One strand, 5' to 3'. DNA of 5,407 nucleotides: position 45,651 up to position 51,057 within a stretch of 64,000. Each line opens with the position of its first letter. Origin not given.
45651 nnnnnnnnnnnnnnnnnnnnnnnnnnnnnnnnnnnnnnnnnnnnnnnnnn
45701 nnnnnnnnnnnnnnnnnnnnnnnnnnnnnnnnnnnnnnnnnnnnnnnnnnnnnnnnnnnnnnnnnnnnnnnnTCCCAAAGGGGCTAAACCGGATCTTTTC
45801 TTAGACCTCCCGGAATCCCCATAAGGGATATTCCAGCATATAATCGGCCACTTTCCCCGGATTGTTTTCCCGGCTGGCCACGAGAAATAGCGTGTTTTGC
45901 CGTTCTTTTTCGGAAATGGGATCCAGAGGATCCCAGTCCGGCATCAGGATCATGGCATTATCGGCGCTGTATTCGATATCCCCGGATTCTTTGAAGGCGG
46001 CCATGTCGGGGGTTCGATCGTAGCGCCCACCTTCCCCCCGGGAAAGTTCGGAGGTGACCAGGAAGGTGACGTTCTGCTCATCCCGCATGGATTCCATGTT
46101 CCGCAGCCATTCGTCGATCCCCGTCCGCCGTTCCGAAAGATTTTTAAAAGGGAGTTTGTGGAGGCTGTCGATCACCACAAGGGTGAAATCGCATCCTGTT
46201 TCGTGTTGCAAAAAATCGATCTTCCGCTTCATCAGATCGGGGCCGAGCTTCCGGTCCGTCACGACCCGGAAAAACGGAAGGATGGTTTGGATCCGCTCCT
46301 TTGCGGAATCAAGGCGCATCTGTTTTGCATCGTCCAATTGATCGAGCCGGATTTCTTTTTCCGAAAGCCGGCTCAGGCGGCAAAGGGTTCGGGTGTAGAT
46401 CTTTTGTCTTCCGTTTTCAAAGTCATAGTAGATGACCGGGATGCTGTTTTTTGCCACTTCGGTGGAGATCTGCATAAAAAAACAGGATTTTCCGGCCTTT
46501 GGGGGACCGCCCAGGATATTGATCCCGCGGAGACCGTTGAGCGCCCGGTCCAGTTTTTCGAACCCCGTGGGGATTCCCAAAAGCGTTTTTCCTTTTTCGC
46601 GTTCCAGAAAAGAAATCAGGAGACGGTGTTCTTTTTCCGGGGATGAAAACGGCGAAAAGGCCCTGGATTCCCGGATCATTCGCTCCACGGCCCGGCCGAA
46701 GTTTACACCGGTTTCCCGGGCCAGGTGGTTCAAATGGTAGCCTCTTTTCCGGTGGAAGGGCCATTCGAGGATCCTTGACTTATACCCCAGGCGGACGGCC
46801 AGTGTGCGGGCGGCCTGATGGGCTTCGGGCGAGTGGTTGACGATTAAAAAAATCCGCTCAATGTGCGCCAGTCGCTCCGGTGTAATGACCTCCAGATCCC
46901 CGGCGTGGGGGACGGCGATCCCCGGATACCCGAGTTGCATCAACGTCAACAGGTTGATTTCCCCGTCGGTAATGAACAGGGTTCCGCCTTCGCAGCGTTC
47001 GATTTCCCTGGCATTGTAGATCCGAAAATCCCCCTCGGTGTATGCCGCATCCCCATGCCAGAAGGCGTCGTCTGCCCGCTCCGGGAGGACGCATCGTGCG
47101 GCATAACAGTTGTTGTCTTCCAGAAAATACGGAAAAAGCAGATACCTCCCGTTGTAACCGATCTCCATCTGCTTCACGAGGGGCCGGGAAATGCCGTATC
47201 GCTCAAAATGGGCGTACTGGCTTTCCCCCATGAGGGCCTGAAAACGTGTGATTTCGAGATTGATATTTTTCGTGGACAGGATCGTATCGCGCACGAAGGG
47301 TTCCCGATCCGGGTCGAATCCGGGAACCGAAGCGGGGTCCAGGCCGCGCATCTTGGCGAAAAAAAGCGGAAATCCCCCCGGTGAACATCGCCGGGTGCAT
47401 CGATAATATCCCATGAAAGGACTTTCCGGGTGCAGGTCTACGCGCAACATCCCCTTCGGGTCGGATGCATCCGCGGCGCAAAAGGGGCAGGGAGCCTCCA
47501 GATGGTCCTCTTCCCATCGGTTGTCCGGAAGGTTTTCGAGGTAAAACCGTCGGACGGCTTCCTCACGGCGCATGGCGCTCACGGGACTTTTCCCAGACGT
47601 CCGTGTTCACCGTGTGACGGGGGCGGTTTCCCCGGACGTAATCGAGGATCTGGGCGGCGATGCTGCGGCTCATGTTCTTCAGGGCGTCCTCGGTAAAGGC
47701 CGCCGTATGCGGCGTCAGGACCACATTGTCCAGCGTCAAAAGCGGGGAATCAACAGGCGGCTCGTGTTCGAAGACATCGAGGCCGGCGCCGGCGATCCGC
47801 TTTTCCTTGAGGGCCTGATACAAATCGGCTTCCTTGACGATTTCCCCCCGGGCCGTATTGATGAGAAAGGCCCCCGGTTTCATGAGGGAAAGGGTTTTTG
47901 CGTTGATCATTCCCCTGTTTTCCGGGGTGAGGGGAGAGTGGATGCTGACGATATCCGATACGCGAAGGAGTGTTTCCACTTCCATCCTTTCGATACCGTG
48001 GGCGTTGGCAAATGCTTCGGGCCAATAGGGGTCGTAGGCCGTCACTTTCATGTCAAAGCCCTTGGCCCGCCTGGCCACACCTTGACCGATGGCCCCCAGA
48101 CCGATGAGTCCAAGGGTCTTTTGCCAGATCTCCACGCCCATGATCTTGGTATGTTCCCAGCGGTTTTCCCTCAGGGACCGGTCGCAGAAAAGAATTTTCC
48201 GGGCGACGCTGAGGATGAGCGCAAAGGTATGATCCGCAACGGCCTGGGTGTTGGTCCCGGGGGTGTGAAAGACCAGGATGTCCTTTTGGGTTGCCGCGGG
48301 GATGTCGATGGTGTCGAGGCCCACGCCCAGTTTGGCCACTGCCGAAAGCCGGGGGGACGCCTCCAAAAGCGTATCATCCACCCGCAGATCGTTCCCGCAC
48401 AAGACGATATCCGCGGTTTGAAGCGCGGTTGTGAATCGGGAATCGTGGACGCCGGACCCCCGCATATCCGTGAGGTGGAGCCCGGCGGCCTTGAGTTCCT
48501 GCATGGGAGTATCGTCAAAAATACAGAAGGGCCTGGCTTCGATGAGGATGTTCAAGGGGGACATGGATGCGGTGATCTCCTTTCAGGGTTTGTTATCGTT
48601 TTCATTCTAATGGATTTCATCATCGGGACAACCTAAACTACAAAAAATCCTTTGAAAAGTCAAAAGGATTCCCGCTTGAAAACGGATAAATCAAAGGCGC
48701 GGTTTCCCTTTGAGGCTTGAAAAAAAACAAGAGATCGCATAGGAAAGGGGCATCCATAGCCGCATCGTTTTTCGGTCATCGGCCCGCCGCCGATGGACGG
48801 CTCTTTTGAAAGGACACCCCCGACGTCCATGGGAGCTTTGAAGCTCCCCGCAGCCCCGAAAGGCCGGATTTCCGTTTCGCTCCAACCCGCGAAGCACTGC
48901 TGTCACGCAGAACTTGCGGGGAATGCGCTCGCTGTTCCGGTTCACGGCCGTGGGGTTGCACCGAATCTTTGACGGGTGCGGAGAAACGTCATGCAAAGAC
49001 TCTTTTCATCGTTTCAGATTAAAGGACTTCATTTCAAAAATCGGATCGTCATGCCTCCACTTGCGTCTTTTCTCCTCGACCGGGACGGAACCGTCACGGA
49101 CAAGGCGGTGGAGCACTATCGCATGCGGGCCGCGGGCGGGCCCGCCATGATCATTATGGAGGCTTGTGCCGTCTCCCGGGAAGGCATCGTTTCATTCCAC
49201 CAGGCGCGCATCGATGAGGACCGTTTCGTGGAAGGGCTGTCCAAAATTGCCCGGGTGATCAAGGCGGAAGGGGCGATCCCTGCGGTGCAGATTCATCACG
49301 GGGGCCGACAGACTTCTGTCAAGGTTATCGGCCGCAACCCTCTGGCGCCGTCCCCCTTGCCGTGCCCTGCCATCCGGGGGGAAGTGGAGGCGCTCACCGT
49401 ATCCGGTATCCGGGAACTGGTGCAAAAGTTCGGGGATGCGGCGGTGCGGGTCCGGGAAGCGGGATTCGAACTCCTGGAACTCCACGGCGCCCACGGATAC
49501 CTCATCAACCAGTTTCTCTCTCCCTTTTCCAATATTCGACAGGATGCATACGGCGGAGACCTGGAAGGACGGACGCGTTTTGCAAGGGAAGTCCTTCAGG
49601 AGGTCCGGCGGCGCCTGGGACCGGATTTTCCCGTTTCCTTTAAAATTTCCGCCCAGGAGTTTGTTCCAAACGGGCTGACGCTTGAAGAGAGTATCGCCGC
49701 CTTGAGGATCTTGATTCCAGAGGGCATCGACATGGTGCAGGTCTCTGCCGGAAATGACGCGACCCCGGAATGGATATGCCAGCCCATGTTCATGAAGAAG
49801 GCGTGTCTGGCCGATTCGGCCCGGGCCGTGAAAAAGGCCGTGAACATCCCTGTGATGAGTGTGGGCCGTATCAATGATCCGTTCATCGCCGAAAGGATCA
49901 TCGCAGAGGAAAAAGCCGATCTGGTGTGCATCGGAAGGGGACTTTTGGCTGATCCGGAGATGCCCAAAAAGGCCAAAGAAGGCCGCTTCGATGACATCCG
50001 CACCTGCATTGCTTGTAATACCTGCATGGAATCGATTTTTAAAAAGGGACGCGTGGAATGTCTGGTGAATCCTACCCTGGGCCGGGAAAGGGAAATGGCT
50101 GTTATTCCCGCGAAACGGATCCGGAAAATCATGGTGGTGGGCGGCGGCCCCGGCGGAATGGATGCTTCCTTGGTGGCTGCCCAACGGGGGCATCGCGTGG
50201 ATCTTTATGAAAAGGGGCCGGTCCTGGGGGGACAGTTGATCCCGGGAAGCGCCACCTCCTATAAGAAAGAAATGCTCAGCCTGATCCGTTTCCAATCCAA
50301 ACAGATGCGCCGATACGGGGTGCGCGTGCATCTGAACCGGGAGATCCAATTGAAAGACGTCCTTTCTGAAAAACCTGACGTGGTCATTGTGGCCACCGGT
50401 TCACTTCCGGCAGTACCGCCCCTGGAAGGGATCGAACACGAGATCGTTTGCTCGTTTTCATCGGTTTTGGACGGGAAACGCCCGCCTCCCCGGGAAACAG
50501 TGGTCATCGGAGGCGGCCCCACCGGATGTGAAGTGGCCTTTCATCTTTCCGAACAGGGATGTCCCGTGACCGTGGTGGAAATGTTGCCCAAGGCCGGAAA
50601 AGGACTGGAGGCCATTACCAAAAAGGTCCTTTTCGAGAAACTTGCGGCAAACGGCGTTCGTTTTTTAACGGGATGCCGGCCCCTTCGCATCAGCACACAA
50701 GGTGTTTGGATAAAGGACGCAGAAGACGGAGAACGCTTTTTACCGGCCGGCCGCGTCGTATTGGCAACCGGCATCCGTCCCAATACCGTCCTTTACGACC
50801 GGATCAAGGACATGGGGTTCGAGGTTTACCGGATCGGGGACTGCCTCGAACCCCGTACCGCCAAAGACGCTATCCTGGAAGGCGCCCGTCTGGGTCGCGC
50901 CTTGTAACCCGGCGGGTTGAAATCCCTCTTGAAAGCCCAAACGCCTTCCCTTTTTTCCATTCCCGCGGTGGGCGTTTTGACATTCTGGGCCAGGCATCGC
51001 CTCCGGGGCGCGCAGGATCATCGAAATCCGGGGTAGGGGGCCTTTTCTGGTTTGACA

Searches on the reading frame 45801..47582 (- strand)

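Call 11: search_protein_families(library=pfam, proteins=[window:45801-47582:-])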
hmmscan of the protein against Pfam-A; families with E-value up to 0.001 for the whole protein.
window:45801-47582:- (593 aa): 2 families
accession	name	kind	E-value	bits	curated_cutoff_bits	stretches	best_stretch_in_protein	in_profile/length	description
PF03796.21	DnaB_C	-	3.5e-29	102.4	27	1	336-549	1-214/255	DnaB-like helicase C terminal domain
PF13481.12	AAA_25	-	1.7e-08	34.8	27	1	352-511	33-188/195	AAA domain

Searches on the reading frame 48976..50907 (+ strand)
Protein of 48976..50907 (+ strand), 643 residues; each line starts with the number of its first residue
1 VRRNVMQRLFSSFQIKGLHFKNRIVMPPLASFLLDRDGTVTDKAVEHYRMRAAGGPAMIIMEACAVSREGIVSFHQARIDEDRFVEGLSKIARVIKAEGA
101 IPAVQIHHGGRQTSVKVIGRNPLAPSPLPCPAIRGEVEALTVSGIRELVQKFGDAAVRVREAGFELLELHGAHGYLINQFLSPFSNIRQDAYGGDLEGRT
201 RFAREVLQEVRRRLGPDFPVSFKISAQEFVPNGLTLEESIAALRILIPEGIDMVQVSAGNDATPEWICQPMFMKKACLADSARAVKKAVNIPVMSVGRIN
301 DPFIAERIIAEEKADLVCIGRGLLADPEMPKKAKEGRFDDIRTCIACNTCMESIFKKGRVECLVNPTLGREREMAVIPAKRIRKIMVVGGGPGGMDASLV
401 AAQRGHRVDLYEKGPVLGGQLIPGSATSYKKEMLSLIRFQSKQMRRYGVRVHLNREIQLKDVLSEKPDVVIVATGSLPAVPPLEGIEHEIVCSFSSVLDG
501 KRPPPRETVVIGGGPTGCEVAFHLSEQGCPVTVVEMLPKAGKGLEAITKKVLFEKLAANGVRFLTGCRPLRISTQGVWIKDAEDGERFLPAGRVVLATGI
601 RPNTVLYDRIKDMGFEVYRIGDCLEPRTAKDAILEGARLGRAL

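Call 52: search_protein_families(library=pfam, proteins=[window:48976-50907:+])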
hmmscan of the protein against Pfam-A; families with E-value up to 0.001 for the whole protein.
window:48976-50907:+ (643 aa): 12 families
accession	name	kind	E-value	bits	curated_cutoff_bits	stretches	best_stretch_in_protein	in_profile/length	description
PF00724.26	Oxidored_FMN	-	6.8e-69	233.2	27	1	9-338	2-340/342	NADH:flavin oxidoreductase / NADH oxidase family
PF07992.20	Pyr_redox_2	-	1.2e-34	120.5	26.1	1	384-618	2-252/291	Pyridine nucleotide-disulphide oxidoreductase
PF00070.33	Pyr_redox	-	8e-19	68.4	22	1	508-575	2-69/82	Pyridine nucleotide-disulphide oxidoreductase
PF01266.30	DAO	-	3.1e-13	50.4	27.9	1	508-541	2-35/353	FAD dependent oxidoreductase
PF13738.12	Pyr_redox_3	-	5e-13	49.4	30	1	469-606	127-273/305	Pyridine nucleotide-disulphide oxidoreductase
PF13450.12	NAD_binding_8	-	4.8e-12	46.4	21.9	1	387-420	1-34/68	NAD(P)-binding Rossmann-like domain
PF12831.13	FAD_oxidored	-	8.3e-11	42.2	27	1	385-421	2-38/416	FAD dependent oxidoreductase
PF03486.20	HI0933_like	-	8.1e-10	39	50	1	384-420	2-38/244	HI0933-like protein Rossmann domain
PF01134.28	GIDA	-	4.5e-09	36.3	22.1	0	384-412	1-29/391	Glucose inhibited division protein A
PF00890.30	FAD_binding_2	-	1.8e-08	34.5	20.4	1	385-421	2-38/414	FAD binding domain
PF01207.24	Dus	-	2.4e-05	24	20.4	1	186-341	93-238/311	Dihydrouridine synthase (Dus)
PF01494.25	FAD_binding_3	-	0.00018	21.3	22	0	507-539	3-35/349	FAD binding domain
